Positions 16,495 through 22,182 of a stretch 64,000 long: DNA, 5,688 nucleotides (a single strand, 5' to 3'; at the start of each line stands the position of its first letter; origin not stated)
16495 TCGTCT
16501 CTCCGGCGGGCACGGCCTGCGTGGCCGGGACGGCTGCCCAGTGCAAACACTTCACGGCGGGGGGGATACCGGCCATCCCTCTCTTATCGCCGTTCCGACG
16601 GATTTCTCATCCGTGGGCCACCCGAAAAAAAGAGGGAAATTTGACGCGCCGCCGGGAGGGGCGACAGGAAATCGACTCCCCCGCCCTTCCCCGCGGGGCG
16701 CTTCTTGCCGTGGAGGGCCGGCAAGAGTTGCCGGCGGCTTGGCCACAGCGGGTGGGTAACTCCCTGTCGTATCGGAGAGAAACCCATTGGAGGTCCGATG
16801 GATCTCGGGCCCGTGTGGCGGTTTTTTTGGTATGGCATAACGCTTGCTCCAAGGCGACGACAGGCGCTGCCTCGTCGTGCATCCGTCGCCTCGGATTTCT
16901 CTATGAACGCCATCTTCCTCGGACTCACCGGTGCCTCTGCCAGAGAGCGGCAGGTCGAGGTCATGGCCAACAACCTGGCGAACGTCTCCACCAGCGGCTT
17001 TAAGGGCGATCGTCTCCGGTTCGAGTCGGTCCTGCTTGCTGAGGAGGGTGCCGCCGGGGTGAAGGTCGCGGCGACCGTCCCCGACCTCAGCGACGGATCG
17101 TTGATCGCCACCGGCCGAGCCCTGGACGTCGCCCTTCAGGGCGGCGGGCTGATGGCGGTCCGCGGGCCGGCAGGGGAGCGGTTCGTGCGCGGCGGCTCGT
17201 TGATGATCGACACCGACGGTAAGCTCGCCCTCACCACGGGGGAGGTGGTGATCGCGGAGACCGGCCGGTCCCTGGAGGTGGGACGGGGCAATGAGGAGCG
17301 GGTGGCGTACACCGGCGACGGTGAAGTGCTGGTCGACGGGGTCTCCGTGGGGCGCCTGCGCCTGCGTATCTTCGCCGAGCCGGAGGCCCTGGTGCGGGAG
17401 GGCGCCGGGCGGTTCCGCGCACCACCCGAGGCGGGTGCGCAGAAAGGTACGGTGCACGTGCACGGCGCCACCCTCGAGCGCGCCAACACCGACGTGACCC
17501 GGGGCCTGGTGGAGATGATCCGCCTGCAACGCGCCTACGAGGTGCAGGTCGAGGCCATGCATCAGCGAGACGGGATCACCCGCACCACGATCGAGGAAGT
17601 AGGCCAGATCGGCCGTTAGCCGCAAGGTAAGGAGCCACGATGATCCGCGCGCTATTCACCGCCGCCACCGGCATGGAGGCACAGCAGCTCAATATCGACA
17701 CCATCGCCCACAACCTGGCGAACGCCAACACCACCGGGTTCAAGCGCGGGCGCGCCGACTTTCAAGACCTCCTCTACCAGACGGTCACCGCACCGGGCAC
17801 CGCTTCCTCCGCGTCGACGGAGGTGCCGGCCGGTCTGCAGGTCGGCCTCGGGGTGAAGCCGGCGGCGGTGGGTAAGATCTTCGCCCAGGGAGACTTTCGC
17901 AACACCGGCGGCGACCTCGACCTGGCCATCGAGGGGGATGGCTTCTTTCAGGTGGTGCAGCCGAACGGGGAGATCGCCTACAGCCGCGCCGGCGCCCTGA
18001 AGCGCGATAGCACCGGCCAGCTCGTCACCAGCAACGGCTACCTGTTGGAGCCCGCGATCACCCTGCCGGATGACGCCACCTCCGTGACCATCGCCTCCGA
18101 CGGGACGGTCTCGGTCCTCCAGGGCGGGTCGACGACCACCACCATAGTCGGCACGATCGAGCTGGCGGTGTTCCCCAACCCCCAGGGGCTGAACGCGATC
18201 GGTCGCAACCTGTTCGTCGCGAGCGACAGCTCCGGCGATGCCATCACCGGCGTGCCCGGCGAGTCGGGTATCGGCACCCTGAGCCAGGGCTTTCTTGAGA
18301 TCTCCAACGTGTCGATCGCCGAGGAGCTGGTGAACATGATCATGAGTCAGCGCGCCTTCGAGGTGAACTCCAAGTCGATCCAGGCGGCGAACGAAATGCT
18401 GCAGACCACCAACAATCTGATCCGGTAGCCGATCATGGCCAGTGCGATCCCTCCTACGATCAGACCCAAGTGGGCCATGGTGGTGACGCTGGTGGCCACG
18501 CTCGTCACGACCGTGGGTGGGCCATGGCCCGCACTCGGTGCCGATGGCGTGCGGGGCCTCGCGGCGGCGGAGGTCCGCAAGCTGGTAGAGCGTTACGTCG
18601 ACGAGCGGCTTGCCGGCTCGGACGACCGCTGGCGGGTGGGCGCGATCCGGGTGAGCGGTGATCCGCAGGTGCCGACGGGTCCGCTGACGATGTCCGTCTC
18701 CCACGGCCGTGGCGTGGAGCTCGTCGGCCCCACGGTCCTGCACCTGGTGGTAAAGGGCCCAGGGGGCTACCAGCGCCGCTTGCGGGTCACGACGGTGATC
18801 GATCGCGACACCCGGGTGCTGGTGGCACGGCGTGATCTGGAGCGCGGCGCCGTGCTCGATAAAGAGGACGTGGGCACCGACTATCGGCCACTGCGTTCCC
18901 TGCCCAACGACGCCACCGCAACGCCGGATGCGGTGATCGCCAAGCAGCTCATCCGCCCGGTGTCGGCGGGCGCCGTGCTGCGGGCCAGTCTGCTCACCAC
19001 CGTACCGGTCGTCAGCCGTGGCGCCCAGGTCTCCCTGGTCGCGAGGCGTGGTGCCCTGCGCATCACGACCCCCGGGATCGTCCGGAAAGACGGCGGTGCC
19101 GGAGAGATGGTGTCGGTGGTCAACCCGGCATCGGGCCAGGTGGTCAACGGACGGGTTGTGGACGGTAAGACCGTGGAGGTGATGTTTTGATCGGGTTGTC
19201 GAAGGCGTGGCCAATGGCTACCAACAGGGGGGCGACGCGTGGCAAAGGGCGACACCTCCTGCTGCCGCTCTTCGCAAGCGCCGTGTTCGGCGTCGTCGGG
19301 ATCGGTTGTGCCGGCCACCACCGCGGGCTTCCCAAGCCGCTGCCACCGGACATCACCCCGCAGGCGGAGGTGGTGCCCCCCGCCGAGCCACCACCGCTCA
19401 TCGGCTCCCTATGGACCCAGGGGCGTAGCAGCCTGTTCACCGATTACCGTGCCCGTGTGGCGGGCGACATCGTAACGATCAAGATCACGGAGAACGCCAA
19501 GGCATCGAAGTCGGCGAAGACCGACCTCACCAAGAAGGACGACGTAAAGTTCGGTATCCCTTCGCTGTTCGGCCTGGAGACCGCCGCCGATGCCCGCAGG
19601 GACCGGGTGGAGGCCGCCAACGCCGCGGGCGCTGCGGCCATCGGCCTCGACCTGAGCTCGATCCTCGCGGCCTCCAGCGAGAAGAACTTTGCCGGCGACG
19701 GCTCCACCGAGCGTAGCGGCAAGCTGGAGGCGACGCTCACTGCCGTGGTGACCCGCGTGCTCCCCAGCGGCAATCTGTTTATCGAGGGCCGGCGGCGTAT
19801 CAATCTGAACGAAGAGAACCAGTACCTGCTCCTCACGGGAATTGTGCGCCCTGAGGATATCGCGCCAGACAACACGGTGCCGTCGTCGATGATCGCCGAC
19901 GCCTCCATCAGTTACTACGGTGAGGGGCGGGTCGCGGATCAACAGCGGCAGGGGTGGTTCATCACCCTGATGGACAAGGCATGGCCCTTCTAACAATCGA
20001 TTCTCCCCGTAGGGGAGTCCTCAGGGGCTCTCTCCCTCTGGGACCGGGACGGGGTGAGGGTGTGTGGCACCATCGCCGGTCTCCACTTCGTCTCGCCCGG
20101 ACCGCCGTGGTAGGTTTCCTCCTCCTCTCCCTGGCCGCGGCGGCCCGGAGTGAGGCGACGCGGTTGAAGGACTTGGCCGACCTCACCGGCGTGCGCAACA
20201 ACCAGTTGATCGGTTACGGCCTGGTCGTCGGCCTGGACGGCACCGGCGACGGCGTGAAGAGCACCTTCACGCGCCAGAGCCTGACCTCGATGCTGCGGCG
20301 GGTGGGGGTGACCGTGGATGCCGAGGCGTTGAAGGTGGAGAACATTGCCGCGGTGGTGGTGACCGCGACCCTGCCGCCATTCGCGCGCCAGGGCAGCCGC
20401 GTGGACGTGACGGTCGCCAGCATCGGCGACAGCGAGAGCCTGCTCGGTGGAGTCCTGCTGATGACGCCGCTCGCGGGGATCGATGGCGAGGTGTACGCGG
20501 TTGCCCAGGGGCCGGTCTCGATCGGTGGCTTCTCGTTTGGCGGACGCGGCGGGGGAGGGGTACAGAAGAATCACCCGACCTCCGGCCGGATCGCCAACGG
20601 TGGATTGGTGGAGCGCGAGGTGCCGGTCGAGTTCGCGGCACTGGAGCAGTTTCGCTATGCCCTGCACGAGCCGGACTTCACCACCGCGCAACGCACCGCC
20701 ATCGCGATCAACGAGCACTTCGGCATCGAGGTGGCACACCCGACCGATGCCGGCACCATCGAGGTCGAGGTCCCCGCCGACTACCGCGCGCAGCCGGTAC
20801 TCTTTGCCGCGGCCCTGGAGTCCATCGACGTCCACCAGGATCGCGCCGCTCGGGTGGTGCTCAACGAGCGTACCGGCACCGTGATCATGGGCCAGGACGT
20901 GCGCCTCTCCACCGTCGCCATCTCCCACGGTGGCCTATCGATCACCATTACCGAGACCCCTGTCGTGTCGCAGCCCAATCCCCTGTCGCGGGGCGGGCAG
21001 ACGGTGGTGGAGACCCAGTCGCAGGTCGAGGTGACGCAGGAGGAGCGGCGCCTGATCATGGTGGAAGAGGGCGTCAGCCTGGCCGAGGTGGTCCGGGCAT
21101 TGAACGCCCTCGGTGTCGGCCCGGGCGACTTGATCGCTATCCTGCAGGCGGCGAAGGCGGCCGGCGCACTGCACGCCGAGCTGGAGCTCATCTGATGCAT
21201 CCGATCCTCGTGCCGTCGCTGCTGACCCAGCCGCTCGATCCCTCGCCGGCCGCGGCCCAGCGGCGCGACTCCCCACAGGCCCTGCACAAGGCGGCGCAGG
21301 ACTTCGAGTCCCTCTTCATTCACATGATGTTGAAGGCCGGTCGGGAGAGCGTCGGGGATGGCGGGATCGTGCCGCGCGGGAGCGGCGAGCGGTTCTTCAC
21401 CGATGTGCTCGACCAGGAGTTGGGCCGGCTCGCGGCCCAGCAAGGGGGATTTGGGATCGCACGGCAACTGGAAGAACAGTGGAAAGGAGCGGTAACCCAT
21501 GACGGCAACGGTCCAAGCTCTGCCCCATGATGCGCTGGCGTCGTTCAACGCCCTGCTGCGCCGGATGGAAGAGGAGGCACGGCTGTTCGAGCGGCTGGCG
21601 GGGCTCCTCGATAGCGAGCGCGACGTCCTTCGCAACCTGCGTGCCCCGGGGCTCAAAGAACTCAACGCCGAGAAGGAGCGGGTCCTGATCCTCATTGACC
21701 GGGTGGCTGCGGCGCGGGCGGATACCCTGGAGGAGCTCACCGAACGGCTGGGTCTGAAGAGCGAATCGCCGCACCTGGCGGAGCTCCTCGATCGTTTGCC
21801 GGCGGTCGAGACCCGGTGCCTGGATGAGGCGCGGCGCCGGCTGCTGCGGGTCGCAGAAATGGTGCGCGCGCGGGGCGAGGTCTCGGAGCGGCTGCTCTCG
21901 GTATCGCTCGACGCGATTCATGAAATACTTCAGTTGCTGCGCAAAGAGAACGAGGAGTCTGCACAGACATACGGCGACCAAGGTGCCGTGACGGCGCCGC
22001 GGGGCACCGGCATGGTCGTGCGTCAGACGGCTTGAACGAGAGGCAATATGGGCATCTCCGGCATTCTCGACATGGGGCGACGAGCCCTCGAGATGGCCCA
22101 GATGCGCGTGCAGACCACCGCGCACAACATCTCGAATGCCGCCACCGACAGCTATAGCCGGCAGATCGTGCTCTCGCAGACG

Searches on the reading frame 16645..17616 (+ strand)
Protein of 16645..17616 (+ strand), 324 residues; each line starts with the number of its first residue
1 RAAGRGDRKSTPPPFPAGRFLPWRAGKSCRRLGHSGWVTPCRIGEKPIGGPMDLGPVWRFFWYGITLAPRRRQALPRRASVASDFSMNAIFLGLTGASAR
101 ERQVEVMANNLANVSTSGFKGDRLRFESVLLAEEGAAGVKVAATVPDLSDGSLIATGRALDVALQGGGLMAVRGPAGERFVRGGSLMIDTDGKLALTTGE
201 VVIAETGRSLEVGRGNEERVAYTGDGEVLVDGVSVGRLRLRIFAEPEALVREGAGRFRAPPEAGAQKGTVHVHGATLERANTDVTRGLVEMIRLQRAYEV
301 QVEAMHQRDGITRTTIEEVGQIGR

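Call 64: search_protein_families(library=pfam, proteins=[window:16645-17616:+], max_evalue=0.0001)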
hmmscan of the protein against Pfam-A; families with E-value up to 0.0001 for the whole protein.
window:16645-17616:+ (324 aa): 2 families
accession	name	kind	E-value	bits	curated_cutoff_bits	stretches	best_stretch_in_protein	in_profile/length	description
PF00460.25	Flg_bb_rod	-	9.1e-08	32.4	20.7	1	94-120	5-31/31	Flagella basal body rod protein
PF06429.18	Flg_bbr_C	-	4.7e-07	29.7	23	1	276-316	4-44/46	Flagellar basal body rod FlgEFG protein C-terminal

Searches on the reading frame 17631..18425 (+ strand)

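Call 64: search_protein_families(library=pfam, proteins=[window:17631-18425:+], max_evalue=0.0001)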
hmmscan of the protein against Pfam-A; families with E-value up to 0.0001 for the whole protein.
window:17631-18425:+ (265 aa): 3 families
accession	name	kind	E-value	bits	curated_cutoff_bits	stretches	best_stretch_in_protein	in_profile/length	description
PF22692.1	LlgE_F_G_D1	-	1.1e-27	96.4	27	1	99-162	1-64/64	Flagellar hook protein FlgE/F/G D1 domain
PF06429.18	Flg_bbr_C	-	2.2e-20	72.3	23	1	219-263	2-46/46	Flagellar basal body rod FlgEFG protein C-terminal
PF00460.25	Flg_bb_rod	-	1.3e-09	38.3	20.7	1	10-38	3-31/31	Flagella basal body rod protein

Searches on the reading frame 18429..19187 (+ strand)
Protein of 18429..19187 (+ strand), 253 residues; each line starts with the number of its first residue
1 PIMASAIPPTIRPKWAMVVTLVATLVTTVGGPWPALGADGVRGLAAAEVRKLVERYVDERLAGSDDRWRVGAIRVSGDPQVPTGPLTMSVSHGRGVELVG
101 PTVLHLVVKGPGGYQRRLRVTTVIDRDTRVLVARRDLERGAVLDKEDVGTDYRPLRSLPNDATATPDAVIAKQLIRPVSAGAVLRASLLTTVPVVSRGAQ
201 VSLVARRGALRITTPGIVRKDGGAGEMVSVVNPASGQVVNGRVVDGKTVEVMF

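Call 64: search_protein_families(library=pfam, proteins=[window:18429-19187:+], max_evalue=0.0001)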
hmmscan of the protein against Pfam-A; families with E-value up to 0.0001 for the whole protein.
window:18429-19187:+ (253 aa): 2 families
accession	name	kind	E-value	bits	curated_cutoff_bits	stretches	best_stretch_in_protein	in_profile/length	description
PF13144.11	ChapFlgA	-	9.1e-30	103.7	23.8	1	129-251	2-122/122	Chaperone for flagella basal body P-ring formation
PF08666.17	SAF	-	2.6e-11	44.3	21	1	129-189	2-62/63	SAF domain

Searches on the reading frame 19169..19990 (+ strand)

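Call 64: search_protein_families(library=pfam, proteins=[window:19169-19990:+], max_evalue=0.0001)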
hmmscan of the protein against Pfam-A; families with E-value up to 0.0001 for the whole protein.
window:19169-19990:+ (274 aa): 1 family
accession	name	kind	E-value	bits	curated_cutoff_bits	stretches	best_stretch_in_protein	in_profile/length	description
PF02107.21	FlgH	-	2e-57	194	27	1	79-273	5-172/172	Flagellar L-ring protein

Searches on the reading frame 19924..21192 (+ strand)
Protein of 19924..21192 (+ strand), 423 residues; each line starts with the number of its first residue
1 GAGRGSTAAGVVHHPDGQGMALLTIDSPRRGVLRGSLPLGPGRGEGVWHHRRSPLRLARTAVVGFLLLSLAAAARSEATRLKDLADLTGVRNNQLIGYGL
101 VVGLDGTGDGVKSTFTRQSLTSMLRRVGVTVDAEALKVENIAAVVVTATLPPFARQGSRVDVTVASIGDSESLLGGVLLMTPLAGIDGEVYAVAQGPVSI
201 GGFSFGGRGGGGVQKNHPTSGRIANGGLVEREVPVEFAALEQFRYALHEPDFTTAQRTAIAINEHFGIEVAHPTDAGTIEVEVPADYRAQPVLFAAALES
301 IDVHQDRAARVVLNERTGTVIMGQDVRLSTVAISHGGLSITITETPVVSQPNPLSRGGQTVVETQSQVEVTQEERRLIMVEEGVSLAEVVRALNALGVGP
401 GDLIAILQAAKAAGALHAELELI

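Call 64: search_protein_families(library=pfam, proteins=[window:19924-21192:+], max_evalue=0.0001)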
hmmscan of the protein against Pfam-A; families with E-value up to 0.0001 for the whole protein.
window:19924-21192:+ (423 aa): 1 family
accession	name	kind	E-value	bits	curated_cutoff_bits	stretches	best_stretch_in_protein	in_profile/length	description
PF02119.21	FlgI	-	3.8e-141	470.4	25.3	1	80-421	1-342/343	Flagellar P-ring protein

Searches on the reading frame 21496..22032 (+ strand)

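Call 64: search_protein_families(library=pfam, proteins=[window:21496-22032:+], max_evalue=0.0001)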
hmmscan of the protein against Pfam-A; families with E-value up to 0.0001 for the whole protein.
window:21496-22032:+ (179 aa): 1 family
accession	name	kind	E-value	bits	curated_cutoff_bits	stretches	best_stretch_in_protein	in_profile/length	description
PF05130.17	FlgN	-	3.2e-16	60.5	30.5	1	17-164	3-144/147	FlgN protein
